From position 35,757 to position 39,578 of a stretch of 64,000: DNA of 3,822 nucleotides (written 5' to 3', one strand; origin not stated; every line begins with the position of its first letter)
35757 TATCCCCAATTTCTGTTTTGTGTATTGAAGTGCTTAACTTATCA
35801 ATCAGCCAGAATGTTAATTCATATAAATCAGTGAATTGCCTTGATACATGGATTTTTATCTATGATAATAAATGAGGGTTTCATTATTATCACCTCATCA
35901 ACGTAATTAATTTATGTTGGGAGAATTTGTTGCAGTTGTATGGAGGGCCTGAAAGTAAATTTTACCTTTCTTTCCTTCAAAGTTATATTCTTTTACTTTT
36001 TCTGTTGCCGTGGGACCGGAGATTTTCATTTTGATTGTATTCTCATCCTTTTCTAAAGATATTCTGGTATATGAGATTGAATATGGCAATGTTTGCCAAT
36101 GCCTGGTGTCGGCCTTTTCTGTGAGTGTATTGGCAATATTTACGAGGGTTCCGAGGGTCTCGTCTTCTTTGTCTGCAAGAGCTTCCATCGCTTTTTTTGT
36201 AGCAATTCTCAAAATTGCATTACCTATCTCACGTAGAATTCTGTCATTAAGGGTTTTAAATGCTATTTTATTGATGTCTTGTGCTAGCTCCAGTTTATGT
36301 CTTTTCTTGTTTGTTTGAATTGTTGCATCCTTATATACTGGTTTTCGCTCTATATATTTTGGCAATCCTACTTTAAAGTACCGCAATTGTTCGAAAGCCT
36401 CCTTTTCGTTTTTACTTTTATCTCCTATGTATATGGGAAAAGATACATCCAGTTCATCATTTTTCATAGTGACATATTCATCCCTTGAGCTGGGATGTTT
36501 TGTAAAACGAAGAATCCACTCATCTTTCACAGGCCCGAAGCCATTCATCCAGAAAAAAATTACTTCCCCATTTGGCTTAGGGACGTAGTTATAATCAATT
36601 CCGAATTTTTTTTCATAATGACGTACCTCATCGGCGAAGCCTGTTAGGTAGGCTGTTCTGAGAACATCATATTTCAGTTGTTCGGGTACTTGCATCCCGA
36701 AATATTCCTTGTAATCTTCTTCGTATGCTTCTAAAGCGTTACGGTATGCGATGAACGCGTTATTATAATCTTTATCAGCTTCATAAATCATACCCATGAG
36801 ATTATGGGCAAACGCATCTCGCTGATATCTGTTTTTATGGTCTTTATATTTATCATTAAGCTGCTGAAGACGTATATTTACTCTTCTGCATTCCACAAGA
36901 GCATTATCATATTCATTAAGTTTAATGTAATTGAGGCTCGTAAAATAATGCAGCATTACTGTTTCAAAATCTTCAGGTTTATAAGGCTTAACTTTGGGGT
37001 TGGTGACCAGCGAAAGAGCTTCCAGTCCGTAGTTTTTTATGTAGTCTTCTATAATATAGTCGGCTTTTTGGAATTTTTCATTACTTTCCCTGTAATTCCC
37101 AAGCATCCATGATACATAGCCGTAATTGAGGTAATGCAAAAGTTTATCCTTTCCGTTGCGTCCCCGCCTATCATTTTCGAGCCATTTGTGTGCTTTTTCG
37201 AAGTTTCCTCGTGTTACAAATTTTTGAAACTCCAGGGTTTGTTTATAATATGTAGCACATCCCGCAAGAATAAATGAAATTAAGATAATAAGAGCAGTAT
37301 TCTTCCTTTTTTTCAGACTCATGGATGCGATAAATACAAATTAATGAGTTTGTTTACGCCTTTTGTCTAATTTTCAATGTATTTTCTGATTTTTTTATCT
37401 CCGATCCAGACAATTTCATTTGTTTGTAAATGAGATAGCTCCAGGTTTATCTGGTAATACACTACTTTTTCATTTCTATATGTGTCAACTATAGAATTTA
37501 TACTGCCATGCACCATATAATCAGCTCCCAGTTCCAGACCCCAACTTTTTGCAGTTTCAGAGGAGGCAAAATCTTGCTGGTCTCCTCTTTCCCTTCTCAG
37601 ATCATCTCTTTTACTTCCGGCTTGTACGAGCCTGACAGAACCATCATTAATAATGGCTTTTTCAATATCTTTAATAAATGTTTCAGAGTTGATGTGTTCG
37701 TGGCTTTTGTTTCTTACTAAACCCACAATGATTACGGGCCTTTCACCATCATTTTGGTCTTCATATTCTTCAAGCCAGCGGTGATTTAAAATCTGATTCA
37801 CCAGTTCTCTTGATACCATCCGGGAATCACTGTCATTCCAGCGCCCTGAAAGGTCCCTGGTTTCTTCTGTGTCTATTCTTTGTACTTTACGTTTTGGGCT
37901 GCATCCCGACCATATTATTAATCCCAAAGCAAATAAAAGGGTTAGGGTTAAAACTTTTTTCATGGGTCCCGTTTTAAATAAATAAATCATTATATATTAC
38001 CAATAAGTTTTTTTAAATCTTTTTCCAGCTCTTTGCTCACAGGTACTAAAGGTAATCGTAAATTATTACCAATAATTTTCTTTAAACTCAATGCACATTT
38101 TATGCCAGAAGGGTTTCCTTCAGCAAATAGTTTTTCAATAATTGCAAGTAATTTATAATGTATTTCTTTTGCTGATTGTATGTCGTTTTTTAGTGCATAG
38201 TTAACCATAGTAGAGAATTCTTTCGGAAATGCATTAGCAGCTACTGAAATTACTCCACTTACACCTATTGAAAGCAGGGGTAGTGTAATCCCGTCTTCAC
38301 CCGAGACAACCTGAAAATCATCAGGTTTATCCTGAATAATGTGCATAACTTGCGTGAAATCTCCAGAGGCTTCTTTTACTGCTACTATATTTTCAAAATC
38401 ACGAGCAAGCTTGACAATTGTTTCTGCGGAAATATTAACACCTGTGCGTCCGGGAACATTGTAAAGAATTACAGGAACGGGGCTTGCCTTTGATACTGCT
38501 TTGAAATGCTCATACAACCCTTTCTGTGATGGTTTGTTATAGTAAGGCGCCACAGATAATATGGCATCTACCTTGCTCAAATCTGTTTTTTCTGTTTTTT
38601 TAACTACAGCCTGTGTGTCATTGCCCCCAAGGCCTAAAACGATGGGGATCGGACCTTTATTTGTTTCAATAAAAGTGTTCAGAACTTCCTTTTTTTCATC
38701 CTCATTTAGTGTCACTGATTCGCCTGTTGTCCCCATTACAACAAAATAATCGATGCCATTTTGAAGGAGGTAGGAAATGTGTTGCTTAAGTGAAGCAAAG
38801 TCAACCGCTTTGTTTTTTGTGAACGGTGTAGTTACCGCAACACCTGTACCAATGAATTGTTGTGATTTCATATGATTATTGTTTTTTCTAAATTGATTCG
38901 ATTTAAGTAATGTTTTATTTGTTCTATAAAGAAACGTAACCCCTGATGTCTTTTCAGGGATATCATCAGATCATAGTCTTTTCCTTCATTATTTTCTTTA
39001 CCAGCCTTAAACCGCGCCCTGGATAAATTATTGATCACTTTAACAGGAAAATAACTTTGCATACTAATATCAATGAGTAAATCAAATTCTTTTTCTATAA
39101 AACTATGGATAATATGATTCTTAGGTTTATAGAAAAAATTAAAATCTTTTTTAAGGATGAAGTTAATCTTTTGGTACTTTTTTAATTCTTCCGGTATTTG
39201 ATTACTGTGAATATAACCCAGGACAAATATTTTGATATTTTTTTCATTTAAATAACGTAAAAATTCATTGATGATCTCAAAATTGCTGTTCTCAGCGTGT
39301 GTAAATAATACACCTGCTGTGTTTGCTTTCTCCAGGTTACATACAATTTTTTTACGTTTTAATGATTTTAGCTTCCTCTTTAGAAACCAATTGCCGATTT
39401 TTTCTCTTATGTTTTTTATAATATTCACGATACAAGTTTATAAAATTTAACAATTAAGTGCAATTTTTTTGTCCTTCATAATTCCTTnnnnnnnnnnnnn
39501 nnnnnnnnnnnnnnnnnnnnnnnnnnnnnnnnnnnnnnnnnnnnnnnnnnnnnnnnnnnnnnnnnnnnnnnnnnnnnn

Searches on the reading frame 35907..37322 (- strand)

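Call 4: search_protein_families(library=pfam, proteins=[window:35907-37322:-], max_evalue=0.00001)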
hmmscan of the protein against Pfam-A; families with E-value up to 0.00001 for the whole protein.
window:35907-37322:- (471 aa): 1 family
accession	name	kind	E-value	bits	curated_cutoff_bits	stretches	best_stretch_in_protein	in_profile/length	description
PF07719.23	TPR_2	-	1.1e-07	31.9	27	0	170-202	1-33/34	Tetratricopeptide repeat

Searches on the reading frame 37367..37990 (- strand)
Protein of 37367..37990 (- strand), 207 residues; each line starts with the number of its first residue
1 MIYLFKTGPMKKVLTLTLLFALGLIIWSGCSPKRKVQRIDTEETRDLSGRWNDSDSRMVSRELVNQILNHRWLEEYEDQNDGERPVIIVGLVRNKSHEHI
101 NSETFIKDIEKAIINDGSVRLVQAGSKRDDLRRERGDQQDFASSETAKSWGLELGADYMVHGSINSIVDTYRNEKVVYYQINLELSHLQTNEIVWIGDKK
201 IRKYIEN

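Call 47: search_protein_families(library=pfam, proteins=[window:37367-37990:-], max_evalue=0.000001)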
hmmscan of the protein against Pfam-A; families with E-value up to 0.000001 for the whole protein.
window:37367-37990:- (207 aa): 1 family
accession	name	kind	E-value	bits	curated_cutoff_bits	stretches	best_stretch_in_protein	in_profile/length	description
PF13036.11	LpoB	-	3.4e-39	134.5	22.3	1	55-201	1-147/147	Peptidoglycan-synthase activator LpoB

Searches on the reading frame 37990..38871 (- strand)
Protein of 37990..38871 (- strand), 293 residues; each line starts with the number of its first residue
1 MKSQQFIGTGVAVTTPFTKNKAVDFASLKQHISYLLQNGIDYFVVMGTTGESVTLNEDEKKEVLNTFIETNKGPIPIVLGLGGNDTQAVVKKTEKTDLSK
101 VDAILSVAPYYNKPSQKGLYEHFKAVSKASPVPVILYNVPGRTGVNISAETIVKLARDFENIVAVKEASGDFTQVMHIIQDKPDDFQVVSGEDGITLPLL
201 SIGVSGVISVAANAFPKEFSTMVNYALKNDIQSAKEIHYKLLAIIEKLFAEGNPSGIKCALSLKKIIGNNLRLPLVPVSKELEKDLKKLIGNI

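Call 47: search_protein_families(library=pfam, proteins=[window:37990-38871:-], max_evalue=0.000001)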
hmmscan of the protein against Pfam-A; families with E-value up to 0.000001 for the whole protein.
window:37990-38871:- (293 aa): 1 family
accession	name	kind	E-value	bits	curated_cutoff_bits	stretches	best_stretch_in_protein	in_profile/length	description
PF00701.28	DHDPS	-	1.9e-82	276.7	22.1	1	7-290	3-286/289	Dihydrodipicolinate synthetase family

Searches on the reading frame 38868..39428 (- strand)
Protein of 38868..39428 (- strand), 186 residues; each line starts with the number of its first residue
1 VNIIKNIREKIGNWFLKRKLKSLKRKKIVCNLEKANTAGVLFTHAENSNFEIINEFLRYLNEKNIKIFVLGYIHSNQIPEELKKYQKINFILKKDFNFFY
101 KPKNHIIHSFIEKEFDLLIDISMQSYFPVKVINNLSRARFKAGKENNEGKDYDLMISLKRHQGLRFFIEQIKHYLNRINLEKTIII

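Call 47: search_protein_families(library=pfam, proteins=[window:38868-39428:-], max_evalue=0.000001)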
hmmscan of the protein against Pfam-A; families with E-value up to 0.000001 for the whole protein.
window:38868-39428:- (186 aa): 1 family
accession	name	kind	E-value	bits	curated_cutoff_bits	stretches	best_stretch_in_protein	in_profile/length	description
PF21857.2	DUF6913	-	4.8e-30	105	27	1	8-177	1-165/166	Family of unknown function (DUF6913)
